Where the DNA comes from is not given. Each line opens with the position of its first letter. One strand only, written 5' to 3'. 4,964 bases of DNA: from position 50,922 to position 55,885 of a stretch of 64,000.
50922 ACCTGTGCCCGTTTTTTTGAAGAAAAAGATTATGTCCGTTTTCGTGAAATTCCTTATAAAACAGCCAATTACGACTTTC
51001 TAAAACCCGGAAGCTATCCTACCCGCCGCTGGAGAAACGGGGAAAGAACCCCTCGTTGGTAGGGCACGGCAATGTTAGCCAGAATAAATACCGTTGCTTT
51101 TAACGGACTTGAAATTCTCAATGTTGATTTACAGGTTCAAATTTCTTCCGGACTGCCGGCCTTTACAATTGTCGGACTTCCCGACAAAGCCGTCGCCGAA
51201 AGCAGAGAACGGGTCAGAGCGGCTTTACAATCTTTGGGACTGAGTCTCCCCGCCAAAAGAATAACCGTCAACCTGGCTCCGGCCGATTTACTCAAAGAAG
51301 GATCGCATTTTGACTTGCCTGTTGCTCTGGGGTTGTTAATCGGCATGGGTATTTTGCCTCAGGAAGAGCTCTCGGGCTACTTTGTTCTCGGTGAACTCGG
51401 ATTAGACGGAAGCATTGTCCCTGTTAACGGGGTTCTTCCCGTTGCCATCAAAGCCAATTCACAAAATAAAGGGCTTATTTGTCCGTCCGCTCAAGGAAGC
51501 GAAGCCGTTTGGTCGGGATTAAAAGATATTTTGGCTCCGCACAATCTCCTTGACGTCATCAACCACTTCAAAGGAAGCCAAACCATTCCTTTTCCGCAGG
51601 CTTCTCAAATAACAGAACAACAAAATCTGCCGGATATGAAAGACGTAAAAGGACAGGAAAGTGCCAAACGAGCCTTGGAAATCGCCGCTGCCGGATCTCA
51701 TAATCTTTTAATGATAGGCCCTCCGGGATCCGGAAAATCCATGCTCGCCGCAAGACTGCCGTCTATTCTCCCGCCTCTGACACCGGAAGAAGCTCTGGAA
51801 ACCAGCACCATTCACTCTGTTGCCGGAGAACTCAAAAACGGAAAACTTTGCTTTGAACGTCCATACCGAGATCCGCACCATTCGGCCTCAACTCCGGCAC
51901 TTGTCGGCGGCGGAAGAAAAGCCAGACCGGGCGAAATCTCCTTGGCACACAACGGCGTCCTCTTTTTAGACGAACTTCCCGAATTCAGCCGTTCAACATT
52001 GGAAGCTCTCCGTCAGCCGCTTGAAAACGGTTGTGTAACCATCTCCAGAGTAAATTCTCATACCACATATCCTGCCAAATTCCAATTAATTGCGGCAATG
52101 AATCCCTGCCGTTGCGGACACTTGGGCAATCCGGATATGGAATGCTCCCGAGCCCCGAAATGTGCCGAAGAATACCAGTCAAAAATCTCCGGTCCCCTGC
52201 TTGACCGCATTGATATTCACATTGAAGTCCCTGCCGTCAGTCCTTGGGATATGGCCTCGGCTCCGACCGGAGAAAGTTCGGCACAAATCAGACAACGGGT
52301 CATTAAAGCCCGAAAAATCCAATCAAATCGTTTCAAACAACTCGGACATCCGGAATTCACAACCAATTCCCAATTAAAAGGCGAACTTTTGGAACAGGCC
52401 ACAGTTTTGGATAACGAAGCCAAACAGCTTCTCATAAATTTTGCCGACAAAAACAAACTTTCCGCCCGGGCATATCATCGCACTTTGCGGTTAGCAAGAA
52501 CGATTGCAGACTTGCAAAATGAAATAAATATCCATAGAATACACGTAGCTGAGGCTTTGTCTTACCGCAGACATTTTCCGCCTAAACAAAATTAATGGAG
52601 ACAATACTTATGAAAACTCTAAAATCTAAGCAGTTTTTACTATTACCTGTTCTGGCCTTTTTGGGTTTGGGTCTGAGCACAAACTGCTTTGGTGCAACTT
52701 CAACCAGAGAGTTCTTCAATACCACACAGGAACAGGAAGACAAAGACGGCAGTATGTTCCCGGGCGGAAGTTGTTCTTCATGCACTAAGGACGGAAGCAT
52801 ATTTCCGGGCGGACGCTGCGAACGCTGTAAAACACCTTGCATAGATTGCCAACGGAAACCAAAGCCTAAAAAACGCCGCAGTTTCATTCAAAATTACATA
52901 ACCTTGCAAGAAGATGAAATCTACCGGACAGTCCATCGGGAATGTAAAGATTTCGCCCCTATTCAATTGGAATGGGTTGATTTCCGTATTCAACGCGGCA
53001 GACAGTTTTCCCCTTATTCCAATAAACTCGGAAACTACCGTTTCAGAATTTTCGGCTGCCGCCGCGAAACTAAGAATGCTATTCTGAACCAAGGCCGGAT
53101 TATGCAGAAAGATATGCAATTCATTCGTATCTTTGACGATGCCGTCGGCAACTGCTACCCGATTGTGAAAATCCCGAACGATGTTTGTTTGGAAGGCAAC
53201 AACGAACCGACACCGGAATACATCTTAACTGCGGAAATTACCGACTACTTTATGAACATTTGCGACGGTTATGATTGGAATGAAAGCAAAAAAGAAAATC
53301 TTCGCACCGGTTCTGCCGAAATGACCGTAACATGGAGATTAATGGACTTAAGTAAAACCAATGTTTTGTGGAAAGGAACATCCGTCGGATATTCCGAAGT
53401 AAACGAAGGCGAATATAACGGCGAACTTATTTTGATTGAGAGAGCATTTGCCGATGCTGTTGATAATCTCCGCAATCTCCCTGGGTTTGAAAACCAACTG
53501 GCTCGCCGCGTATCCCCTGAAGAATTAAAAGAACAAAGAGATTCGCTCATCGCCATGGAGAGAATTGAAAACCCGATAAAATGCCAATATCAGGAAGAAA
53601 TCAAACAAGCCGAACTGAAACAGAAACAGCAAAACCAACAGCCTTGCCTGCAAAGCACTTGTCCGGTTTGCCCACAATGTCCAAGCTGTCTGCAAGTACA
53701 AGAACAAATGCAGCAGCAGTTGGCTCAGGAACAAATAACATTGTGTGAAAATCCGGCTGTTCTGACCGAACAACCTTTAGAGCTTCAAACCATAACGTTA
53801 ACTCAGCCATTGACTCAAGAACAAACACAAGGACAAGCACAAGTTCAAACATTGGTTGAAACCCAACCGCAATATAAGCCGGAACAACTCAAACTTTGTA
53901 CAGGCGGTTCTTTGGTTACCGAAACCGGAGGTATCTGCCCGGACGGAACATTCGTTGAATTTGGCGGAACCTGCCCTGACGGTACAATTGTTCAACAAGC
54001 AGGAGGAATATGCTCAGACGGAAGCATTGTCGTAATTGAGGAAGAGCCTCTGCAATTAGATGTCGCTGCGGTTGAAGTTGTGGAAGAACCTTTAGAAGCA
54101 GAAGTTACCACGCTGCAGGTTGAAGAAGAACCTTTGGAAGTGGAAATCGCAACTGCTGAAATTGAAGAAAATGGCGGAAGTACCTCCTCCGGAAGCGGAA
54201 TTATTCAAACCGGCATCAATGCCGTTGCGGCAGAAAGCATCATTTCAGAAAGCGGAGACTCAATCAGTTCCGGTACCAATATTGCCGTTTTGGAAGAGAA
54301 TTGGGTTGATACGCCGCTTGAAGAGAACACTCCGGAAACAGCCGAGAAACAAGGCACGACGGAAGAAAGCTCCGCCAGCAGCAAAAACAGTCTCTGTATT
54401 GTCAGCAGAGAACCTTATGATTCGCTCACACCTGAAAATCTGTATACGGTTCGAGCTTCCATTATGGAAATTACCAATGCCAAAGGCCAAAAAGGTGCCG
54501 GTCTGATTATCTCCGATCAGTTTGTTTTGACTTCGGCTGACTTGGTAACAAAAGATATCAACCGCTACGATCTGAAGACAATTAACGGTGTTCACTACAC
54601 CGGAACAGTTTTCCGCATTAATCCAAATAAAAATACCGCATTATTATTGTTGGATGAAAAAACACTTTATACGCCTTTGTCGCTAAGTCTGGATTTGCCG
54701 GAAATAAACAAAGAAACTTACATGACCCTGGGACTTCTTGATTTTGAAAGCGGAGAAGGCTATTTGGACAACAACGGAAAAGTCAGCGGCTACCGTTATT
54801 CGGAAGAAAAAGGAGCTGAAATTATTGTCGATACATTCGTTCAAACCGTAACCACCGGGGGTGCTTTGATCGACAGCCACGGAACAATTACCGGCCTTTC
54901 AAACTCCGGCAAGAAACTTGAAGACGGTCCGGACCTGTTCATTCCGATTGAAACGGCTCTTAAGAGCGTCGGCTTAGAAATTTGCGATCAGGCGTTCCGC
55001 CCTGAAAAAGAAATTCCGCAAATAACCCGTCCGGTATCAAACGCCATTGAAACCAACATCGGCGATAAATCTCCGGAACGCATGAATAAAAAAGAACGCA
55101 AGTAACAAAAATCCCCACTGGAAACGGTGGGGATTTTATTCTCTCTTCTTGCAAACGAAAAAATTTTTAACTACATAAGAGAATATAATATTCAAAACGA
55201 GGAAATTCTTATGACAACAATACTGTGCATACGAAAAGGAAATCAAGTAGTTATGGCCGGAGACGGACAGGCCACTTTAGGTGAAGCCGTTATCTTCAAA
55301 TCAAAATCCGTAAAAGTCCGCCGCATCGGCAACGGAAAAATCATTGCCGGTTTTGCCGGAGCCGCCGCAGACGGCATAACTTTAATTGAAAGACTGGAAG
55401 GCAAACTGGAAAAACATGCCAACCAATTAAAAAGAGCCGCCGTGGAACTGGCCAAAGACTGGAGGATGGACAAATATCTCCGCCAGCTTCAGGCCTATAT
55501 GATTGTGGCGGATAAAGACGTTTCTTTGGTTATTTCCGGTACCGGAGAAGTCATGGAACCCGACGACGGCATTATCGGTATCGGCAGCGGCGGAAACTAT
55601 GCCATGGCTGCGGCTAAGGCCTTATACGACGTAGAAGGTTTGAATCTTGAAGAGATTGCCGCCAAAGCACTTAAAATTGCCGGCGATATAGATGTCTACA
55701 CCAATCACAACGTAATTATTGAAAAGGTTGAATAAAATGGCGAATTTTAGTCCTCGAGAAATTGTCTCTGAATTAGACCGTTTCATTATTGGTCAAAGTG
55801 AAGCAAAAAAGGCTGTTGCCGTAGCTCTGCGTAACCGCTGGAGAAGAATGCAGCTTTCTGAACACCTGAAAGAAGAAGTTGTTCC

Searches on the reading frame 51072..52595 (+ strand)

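Call 16: search_protein_families(library=pfam, proteins=[window:51072-52595:+], max_evalue=0.00001)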
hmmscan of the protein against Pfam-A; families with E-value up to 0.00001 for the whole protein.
window:51072-52595:+ (507 aa): 6 families
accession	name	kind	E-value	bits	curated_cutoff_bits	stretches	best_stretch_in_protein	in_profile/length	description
PF01078.27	Mg_chelatase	-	3.2e-98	327.6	20.3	1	188-390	1-203/207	Magnesium chelatase, subunit ChlI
PF13541.12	ChlI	-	5.1e-41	139.8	27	1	21-140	2-120/121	Subunit ChlI of Mg-chelatase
PF13335.12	Mg_chelatase_C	-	1.4e-29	103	26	1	400-499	1-94/94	Magnesium chelatase, subunit ChlI C-terminal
PF07728.20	AAA_5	-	2.9e-09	37.5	22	1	211-347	1-125/139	AAA domain (dynein-related subfamily)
PF00158.32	Sigma54_activat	-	2.9e-08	34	20.2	0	280-344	80-142/168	Sigma-54 interaction domain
PF00493.29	MCM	-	4.9e-08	32.8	23.3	0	286-347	114-175/224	MCM P-loop domain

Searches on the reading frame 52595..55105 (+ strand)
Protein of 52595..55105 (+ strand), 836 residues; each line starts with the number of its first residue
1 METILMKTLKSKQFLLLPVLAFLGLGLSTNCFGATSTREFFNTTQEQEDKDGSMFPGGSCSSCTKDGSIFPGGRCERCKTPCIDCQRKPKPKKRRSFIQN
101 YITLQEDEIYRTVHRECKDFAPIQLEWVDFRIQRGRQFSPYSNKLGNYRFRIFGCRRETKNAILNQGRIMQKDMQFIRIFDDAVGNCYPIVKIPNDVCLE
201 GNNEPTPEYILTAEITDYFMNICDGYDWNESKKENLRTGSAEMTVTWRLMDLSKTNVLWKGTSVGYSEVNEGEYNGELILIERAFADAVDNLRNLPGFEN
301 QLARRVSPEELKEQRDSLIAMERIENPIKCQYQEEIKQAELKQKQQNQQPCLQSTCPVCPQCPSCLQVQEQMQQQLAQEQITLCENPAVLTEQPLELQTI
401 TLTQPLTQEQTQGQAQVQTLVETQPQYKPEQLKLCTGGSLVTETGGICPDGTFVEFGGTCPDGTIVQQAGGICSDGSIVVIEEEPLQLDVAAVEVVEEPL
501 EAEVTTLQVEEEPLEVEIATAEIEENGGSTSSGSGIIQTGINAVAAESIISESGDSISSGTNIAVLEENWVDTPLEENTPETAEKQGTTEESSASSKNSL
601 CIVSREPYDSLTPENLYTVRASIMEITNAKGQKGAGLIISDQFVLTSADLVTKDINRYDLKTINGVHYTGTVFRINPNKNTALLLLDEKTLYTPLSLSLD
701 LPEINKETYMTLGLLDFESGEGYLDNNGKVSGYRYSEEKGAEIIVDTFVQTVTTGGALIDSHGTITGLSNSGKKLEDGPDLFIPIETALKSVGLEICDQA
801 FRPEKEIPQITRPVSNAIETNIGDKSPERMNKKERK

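Call 16: search_protein_families(library=pfam, proteins=[window:52595-55105:+], max_evalue=0.00001)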
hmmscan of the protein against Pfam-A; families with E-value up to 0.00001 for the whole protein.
window:52595-55105:+ (836 aa): 1 family
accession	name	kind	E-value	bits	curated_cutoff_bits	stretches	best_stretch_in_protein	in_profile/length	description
PF13365.12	Trypsin_2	-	3.8e-07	31.4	27.6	1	634-768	1-144/144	Trypsin-like peptidase domain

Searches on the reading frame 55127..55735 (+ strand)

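Call 71: search_protein_families(library=pfam, proteins=[window:55127-55735:+], max_evalue=0.001)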
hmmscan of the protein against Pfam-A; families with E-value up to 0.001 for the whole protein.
window:55127-55735:+ (202 aa): 1 family
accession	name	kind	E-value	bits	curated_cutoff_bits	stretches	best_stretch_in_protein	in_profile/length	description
PF00227.31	Proteasome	-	2.1e-23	83.4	22.4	1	30-199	5-187/189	Proteasome subunit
